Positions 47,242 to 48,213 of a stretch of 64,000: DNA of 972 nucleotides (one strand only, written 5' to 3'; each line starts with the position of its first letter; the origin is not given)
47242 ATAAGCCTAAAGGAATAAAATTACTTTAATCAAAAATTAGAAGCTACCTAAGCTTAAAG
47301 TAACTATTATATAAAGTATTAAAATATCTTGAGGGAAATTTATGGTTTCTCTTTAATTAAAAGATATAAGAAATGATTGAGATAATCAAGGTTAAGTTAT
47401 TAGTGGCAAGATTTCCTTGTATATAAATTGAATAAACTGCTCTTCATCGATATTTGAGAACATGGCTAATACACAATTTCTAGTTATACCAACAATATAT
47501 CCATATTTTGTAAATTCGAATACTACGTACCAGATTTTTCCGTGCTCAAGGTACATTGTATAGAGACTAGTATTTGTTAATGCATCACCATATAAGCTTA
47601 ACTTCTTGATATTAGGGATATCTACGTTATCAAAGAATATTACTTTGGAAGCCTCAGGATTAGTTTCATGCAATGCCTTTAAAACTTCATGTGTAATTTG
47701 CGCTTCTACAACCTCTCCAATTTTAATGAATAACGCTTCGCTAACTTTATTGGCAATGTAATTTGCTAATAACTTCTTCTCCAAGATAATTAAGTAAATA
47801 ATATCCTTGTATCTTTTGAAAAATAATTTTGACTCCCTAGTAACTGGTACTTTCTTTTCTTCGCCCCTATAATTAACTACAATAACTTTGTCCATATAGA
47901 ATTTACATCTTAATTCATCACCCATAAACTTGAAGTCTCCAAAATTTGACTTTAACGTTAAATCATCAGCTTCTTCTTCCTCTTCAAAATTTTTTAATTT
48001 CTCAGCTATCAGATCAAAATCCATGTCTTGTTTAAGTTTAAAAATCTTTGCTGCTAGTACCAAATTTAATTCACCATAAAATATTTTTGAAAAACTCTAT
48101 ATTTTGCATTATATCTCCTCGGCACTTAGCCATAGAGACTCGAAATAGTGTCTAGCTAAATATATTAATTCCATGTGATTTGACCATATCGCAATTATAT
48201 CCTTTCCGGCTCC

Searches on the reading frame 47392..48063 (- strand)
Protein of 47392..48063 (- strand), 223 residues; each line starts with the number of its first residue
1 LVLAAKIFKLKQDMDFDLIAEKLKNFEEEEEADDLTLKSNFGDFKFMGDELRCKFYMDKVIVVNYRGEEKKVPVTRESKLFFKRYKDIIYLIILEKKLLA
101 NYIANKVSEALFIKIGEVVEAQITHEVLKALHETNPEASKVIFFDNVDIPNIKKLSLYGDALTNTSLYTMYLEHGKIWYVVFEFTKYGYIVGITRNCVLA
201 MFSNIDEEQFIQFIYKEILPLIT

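Call 52: search_protein_families(library=pfam, proteins=[window:47392-48063:-], max_evalue=0.1)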
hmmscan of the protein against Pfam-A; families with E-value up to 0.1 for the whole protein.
window:47392-48063:- (223 aa): 0 families

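Call 56: search_solved_structures(query=A5, max_evalue=10)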
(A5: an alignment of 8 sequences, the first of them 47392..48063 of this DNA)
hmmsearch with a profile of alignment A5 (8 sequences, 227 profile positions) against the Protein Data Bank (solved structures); distinct sequences matched with E-value up to 10: 0.

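Call 57: search_protein_families(library=ncbifam, proteins=[window:47392-48063:-], max_evalue=1)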
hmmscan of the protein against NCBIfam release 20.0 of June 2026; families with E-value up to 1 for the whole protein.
window:47392-48063:- (223 aa): 1 family
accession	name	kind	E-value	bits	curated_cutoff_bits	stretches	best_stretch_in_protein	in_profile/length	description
NF005093.0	PRK06522.2-4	equivalog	0.032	13.6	308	1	76-146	164-231/304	2-dehydropantoate 2-reductase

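Call 72: search_protein_representatives(protein=window:47392-48063:-)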
Query: 223 residues. Proteins with E-value up to 0.001 (for the whole library): 124; up to 1e-10: 80; up to 1e-30: 28. The best 124 are listed.
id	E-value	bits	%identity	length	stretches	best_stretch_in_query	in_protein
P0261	4.4e-67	242.4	50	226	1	1-222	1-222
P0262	6.7e-57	209.1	49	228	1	1-222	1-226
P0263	5.4e-54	199.7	61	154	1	72-223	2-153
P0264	5.0e-52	193.2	46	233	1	2-221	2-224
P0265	3.5e-49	183.9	45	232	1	1-222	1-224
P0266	4.3e-49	183.6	43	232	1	1-222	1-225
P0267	1.4e-48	181.9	47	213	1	1-222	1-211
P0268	4.8e-47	177.0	52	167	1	57-222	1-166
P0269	4.8e-47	176.9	44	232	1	1-222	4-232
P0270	6.7e-47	176.5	45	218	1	1-222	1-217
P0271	2.1e-46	174.8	39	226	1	1-221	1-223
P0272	2.7e-46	174.5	42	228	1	1-222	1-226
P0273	3.7e-46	174.0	45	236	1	1-222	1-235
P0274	1.4e-45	172.2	42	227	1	1-223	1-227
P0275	1.3e-44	169.0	47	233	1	1-222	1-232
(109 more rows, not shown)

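Call 75: search_protein_families(library=padloc, proteins=[window:47392-48063:-], max_evalue=0.01)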
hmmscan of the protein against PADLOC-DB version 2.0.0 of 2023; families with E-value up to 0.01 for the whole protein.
window:47392-48063:- (223 aa): 0 families
